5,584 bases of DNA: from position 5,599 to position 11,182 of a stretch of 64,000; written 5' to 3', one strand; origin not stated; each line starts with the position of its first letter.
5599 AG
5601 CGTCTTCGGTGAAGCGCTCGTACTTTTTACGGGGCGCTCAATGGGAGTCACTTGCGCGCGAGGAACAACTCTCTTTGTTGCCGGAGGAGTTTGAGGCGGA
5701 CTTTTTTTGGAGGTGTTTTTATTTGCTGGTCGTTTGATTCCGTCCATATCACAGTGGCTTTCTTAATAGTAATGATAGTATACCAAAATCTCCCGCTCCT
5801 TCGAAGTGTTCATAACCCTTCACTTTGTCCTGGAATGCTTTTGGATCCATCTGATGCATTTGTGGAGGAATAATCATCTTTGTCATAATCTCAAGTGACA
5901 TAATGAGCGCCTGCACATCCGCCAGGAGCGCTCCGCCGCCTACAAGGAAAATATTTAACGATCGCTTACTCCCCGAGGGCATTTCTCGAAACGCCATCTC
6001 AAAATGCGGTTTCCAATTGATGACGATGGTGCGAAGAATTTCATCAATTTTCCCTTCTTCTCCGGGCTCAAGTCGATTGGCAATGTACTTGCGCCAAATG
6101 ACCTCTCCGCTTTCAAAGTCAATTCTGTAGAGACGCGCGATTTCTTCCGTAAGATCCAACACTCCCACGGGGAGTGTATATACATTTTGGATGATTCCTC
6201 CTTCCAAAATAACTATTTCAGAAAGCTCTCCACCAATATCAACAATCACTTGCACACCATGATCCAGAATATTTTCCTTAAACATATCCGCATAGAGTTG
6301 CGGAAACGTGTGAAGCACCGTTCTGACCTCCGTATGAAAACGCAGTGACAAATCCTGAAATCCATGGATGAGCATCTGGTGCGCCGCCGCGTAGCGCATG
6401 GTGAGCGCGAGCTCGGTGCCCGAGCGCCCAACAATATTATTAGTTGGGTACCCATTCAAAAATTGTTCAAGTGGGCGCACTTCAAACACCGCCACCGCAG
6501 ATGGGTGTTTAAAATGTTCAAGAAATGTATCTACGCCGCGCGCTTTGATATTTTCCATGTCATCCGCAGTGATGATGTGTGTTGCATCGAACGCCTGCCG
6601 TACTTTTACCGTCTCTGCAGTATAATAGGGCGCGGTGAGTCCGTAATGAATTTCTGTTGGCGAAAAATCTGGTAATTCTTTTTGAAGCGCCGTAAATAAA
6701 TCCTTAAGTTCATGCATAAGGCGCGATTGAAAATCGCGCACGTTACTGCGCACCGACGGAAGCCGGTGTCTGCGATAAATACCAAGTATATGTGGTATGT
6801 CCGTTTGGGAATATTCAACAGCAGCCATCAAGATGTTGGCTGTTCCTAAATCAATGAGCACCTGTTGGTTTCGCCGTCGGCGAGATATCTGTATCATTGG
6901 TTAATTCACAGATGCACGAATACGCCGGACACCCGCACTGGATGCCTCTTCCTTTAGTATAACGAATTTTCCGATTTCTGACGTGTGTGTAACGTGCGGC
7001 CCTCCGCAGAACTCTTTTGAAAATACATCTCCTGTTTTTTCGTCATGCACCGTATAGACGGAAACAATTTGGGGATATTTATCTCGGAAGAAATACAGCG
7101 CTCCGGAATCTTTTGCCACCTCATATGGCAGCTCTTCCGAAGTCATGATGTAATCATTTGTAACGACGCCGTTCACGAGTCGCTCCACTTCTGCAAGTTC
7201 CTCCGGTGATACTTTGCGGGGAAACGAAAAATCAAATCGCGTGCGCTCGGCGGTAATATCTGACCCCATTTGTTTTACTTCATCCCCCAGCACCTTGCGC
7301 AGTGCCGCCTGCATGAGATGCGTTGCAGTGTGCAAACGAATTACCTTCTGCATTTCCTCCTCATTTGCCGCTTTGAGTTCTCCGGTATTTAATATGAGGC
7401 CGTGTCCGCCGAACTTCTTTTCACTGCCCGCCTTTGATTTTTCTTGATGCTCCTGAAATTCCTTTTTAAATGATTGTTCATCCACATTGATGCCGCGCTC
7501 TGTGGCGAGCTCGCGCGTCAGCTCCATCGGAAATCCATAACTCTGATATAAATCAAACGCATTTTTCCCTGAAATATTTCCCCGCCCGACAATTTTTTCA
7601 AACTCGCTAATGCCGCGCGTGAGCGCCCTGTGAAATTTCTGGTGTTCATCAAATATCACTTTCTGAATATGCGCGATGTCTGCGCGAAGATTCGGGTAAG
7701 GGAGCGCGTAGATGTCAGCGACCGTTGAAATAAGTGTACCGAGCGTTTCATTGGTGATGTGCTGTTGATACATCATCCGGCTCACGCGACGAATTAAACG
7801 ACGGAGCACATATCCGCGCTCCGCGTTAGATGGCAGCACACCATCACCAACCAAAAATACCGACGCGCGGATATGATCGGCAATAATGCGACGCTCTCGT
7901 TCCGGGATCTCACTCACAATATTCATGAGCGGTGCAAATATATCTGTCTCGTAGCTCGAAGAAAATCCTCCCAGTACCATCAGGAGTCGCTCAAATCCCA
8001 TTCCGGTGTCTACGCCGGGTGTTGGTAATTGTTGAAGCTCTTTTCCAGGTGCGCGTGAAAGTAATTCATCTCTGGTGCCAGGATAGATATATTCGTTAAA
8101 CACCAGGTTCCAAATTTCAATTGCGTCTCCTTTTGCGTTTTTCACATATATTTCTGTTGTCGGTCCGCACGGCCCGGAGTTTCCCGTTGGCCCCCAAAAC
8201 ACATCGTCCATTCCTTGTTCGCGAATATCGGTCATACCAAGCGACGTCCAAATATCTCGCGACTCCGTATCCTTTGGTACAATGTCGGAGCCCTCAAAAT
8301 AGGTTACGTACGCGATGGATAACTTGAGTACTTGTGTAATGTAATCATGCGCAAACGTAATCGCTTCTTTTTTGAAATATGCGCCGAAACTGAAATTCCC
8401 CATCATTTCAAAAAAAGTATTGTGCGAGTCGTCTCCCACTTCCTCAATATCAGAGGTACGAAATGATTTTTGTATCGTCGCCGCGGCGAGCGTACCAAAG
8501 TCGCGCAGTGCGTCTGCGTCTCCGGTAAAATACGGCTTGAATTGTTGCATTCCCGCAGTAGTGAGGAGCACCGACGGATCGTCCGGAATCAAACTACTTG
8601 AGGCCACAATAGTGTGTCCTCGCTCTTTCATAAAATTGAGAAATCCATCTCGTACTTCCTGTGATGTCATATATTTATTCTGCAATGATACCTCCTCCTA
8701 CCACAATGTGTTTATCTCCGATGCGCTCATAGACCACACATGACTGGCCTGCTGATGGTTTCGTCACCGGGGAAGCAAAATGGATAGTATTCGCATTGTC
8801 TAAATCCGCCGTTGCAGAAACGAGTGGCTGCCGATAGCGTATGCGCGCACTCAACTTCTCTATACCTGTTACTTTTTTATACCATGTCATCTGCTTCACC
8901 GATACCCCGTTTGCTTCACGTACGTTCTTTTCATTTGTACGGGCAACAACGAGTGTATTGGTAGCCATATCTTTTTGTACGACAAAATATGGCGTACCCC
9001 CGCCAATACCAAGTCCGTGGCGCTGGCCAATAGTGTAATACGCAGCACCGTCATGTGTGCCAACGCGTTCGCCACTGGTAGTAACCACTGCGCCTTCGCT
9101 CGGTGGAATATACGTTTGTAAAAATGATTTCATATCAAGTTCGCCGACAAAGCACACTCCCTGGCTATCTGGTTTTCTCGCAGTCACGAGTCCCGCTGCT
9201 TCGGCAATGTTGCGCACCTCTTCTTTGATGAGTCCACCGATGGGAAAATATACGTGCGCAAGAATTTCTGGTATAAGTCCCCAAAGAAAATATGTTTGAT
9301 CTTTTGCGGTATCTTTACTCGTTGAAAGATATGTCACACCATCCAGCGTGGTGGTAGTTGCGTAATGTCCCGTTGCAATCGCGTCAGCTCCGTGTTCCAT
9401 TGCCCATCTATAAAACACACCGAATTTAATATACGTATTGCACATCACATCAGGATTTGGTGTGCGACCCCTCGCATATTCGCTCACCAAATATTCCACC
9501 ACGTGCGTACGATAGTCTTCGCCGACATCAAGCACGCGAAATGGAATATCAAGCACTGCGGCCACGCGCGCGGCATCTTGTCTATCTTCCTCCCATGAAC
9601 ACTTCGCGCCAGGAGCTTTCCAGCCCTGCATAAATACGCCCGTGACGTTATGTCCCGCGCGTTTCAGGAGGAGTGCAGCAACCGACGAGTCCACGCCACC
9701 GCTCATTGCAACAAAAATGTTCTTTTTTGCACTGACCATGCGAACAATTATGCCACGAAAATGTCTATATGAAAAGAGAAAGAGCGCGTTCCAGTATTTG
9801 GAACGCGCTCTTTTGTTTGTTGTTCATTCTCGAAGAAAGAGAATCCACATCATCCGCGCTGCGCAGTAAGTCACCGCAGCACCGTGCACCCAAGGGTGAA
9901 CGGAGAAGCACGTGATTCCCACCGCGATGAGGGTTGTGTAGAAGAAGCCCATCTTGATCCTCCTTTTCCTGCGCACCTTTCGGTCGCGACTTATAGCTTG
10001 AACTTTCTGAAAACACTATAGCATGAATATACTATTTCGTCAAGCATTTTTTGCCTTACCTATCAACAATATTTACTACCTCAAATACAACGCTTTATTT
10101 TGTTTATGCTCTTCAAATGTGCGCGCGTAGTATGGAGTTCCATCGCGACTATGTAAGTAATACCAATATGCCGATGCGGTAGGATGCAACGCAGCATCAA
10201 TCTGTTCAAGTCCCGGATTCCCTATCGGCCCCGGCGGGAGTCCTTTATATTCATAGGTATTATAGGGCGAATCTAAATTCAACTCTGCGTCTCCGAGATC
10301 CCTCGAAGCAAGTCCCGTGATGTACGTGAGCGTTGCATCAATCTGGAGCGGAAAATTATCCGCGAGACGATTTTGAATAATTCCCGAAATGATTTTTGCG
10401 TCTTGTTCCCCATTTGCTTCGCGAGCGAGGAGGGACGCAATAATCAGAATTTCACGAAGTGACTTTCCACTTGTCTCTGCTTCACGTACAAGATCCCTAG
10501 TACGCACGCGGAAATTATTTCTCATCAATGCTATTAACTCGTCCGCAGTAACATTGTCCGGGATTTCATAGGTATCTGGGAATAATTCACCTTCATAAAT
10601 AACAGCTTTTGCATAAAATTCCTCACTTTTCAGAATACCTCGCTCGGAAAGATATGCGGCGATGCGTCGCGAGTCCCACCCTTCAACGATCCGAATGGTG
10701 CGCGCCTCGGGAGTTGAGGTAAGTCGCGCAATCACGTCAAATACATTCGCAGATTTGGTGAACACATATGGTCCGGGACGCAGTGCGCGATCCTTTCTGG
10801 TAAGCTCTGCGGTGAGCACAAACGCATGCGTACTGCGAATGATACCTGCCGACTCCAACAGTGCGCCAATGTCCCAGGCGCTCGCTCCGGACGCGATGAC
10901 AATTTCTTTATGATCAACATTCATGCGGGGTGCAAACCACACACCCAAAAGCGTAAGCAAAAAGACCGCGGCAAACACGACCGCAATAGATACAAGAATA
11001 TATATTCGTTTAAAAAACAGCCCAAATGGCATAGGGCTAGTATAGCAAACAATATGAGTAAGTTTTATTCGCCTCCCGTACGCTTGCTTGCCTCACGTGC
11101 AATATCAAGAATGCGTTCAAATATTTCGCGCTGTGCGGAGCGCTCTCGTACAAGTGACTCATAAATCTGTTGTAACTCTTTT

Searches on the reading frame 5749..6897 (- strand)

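Call 53: search_protein_families(library=pfam, proteins=[window:5749-6897:-], max_evalue=0.00001)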
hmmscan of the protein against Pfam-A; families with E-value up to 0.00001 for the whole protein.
window:5749-6897:- (382 aa): 1 family
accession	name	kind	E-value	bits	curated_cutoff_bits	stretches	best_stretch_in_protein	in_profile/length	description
PF14450.12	FtsA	-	4.4e-07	30.7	31.8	0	217-271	1-55/127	Cell division protein FtsA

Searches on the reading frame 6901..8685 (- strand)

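Call 53: search_protein_families(library=pfam, proteins=[window:6901-8685:-], max_evalue=0.00001)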
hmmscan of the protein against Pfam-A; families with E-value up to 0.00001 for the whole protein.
window:6901-8685:- (594 aa): 2 families
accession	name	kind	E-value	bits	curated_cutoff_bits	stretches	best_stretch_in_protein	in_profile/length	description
PF01411.24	tRNA-synt_2c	-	7.8e-112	375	30.3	1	10-440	1-451/552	tRNA synthetases class II (A)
PF07973.19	tRNA_SAD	-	2.2e-15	56.8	24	1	541-589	1-43/44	Threonyl and Alanyl tRNA synthetase second additional domain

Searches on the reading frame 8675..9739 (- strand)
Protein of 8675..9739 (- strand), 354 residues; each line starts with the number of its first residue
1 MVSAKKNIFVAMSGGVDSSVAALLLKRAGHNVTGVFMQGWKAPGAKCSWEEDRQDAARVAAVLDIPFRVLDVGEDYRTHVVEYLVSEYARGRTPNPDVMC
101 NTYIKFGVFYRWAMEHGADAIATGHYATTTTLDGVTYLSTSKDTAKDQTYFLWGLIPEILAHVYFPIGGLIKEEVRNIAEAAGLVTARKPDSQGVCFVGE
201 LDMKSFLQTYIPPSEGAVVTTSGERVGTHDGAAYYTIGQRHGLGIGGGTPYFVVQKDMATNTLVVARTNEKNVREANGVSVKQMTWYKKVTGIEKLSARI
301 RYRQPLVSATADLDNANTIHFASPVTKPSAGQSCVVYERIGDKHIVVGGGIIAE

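Call 53: search_protein_families(library=pfam, proteins=[window:8675-9739:-], max_evalue=0.00001)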
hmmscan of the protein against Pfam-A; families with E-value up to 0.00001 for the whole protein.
window:8675-9739:- (354 aa): 4 families
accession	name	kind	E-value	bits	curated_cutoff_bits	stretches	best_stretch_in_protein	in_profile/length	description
PF03054.22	tRNA_Me_trans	-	1.3e-72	244.2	20.6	1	7-199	2-201/202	tRNA methyl transferase HUP domain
PF20259.3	tRNA_Me_trans_M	-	3.5e-22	78.2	27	1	204-267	1-66/66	tRNA methyl transferase PRC-barrel domain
PF20258.4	tRNA_Me_trans_C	-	5e-09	36.8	20.6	1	279-352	4-77/77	Aminomethyltransferase beta-barrel domain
PF02540.23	NAD_synthase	-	1.1e-06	28.4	21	1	6-79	19-88/242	NAD synthase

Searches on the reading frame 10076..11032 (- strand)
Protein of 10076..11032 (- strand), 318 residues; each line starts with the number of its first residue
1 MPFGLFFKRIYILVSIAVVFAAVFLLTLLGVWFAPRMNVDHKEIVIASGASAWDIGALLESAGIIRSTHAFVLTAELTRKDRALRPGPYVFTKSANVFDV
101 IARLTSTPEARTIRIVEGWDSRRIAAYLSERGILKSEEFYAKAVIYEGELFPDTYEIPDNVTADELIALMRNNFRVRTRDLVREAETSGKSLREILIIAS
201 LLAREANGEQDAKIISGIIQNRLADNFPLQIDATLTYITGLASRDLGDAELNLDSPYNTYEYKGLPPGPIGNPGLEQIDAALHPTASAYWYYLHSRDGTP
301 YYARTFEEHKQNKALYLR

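Call 53: search_protein_families(library=pfam, proteins=[window:10076-11032:-], max_evalue=0.00001)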
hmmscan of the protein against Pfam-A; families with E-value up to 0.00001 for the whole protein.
window:10076-11032:- (318 aa): 1 family
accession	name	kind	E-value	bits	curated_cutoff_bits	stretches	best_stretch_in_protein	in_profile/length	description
PF02618.21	YceG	-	6e-72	242.8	32.4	1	44-313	1-273/275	YceG-like family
